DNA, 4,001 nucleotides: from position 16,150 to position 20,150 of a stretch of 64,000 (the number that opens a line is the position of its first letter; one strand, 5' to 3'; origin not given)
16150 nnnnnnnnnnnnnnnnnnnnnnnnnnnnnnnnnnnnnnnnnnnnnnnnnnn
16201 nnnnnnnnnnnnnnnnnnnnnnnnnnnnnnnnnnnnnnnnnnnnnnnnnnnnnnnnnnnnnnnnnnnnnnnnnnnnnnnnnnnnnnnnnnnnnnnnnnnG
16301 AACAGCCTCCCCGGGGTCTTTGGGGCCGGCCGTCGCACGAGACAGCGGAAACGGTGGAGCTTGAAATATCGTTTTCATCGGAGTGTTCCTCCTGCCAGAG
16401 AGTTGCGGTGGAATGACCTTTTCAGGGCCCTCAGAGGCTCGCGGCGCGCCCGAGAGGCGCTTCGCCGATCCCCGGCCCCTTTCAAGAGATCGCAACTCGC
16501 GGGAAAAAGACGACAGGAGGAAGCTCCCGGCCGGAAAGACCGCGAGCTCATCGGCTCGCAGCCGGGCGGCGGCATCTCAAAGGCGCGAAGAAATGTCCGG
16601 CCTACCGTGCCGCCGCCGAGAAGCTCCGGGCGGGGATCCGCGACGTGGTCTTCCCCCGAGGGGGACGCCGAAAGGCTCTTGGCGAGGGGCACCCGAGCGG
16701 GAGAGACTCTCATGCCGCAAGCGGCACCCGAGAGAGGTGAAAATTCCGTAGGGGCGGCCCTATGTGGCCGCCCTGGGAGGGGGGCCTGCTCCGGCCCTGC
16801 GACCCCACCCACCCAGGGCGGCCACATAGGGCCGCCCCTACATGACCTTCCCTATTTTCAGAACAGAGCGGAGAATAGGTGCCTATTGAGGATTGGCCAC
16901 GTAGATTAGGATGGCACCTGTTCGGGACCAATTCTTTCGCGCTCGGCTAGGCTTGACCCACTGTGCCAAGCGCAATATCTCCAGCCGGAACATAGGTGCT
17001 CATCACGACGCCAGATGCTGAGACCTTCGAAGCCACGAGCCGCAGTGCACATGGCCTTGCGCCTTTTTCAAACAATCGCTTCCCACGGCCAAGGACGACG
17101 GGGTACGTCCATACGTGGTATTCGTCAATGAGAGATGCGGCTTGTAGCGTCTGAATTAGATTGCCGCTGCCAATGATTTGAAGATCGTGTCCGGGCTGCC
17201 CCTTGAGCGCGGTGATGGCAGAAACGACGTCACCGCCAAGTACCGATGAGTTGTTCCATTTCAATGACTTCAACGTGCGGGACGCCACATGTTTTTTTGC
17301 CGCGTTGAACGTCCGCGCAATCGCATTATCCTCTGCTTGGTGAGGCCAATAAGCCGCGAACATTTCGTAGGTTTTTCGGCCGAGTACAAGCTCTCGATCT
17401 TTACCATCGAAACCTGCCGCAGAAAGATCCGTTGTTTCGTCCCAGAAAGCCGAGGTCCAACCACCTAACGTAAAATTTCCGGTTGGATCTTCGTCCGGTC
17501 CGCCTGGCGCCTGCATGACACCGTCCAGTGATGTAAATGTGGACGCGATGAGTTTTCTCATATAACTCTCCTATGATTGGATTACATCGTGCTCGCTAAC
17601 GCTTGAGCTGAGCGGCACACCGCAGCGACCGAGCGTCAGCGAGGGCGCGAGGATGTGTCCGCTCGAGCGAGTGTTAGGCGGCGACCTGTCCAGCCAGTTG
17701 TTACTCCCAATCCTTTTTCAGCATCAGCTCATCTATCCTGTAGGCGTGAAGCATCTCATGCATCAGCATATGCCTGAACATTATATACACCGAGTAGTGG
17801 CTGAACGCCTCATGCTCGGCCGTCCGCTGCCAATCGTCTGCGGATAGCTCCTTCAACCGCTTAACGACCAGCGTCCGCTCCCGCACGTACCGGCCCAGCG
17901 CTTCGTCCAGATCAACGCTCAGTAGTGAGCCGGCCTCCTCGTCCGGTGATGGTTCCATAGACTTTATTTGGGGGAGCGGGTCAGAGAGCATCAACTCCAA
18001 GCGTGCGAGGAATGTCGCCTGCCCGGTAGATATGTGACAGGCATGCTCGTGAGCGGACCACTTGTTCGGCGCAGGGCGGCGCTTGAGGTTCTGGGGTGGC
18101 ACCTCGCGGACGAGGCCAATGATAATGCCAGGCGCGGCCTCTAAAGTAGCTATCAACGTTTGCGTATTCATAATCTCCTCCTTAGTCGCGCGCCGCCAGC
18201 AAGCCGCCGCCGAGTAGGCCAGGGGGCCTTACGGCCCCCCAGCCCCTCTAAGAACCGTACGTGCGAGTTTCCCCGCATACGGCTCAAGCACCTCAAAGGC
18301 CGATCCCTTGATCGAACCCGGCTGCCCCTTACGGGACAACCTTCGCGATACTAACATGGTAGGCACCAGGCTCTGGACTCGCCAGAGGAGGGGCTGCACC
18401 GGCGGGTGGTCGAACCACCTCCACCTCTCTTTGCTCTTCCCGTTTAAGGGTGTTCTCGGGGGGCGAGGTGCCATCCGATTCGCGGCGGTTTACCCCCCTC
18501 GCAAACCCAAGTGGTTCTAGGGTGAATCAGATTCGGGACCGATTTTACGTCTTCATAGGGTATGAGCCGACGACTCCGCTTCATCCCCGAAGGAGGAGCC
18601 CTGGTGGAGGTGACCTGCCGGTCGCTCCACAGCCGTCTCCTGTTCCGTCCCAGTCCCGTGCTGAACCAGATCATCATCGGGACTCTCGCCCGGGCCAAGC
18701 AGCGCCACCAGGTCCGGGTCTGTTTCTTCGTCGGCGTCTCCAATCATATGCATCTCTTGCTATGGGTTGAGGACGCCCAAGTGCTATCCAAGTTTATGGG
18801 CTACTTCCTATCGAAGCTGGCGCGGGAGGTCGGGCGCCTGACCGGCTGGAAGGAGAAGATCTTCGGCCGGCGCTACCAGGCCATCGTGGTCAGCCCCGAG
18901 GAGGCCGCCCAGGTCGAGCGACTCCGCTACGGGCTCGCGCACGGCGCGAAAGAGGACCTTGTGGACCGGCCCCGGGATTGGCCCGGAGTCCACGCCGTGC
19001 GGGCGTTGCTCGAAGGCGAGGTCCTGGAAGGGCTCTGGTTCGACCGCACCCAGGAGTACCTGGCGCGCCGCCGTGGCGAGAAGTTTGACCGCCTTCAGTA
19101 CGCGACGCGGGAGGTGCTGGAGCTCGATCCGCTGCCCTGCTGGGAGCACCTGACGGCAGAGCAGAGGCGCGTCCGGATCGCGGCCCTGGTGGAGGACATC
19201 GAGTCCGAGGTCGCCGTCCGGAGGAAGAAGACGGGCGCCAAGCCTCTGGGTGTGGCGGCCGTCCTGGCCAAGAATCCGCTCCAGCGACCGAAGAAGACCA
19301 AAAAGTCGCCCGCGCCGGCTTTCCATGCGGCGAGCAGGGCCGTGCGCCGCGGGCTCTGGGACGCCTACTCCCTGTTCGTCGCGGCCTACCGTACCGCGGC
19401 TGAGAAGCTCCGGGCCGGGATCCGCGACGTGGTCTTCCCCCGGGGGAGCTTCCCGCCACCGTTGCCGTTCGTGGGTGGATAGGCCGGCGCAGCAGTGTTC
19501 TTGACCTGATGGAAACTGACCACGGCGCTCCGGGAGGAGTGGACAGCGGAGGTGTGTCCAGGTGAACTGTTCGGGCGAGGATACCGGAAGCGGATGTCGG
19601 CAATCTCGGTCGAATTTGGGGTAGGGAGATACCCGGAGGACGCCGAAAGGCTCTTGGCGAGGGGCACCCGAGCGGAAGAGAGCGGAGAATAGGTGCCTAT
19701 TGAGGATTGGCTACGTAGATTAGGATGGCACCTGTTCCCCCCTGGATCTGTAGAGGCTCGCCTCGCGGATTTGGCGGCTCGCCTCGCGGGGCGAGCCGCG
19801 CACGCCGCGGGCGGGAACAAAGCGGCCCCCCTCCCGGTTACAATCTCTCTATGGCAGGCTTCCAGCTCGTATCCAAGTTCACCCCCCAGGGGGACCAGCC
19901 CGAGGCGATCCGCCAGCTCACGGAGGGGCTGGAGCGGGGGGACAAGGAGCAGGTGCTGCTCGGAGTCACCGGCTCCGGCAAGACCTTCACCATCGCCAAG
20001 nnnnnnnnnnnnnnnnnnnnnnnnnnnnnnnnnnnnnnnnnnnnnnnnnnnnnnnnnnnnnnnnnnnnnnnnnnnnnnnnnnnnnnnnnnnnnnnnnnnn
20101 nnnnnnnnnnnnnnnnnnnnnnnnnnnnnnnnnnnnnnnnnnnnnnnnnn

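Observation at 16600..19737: Low-GC two-gene cargo plus RAYT bracketed by a degenerate direct repeat derived from the RAYT 3' end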

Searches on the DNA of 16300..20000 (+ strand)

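Call 13: search_rna_families(source=window, start=16300, end=20000, threshold=evalue, max_evalue=1, show_alignments=3)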
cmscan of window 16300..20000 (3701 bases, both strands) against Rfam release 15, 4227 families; matches with E-value up to 1: 6.
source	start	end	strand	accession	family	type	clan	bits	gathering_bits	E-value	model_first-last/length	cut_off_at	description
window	18209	18287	-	RF00029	Intron_gpII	Intron;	-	64.3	40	1.4e-11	1-77/77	no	Group II catalytic intron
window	18252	18285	-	RF04356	Plastid-ndhA-ndhB-1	Intron;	CL00155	32.8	61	5.9e-05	9-42/49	no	Plastid-ndhA-ndhB-1 group II-D5 intron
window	18248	18294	-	RF04336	Plastid-petD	Intron;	-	29.1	65.5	0.003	1-47/47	no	Plastid-petD group II-D5 intron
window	16751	16838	+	RF03527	mir-3072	Gene; miRNA;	-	28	86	0.11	1-83/83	no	mir-3072 microRNA precursor family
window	16765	16825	-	RF03586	mir-5132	Gene; miRNA;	-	25.4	100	0.57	1-71/71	no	mir-5132 microRNA precursor family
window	16762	16829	-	RF03620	mir-1233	Gene; miRNA;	-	23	87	0.96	1-82/82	no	mir-1233 microRNA precursor family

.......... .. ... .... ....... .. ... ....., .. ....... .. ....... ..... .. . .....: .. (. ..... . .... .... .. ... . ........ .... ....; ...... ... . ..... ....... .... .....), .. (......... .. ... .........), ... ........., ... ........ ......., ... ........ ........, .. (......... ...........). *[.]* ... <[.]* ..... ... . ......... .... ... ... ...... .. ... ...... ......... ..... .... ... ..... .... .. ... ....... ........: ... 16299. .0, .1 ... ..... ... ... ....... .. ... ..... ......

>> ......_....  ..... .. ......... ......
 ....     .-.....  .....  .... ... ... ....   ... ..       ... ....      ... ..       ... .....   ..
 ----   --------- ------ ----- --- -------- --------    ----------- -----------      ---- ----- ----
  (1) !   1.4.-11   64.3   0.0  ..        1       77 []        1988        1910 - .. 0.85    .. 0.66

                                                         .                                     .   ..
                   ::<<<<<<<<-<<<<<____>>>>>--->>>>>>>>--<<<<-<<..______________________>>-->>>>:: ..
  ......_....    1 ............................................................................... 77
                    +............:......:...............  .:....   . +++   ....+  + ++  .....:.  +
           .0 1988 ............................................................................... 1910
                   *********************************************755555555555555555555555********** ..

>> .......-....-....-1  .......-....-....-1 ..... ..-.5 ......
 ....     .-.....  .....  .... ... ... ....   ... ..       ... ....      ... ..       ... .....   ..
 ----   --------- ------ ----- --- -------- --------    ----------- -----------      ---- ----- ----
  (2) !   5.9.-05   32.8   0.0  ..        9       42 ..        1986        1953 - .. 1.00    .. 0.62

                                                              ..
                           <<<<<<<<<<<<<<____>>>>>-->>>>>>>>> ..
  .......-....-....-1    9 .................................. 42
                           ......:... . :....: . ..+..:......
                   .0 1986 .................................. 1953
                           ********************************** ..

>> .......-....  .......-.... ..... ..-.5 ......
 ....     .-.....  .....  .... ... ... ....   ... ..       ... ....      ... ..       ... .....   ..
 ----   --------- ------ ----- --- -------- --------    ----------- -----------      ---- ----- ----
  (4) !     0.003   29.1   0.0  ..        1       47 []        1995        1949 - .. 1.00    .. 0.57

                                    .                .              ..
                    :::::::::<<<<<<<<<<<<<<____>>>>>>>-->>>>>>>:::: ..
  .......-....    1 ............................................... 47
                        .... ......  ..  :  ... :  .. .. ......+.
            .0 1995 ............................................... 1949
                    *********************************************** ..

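Call 33: search_rna_families(sources=[L018, L019, L059, L007, L008, L003], threshold=gathering)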
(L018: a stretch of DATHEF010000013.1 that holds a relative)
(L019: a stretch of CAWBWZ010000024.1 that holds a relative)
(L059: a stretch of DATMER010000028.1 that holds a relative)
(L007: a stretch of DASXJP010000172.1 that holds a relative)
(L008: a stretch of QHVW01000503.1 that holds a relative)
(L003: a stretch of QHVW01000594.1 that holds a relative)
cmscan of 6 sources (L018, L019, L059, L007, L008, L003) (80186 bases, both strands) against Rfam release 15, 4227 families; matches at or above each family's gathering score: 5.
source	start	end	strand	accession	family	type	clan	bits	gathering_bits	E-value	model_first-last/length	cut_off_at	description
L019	18224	18357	-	RF02012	group-II-D1D4-7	Intron;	CL00102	66.6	34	2.1e-11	1-151/151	no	Group II catalytic intron D1-D4-7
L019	16180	16258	-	RF00029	Intron_gpII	Intron;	-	65.1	40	1.9e-10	1-77/77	no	Group II catalytic intron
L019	20330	20408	-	RF00029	Intron_gpII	Intron;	-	65.1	40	1.9e-10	1-77/77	no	Group II catalytic intron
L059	9543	9621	-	RF00029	Intron_gpII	Intron;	-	63.9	40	3.7e-10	1-77/77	no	Group II catalytic intron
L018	11230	11307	-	RF00029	Intron_gpII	Intron;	-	63.7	40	4.4e-10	1-77/77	no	Group II catalytic intron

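Call 41: search_rna_families(sources=[L079, L080, L081], threshold=gathering)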
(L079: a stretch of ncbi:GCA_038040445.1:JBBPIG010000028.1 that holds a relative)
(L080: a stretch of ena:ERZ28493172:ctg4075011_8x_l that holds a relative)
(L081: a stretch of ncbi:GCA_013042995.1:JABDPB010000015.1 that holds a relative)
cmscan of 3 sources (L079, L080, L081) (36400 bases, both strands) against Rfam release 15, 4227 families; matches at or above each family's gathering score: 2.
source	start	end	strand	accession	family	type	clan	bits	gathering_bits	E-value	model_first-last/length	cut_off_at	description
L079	5303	5454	+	RF02012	group-II-D1D4-7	Intron;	CL00102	114.1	34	1.7e-23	1-151/151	no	Group II catalytic intron D1-D4-7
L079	6068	6144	+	RF00029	Intron_gpII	Intron;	-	50.4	40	3.5e-07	1-77/77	no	Group II catalytic intron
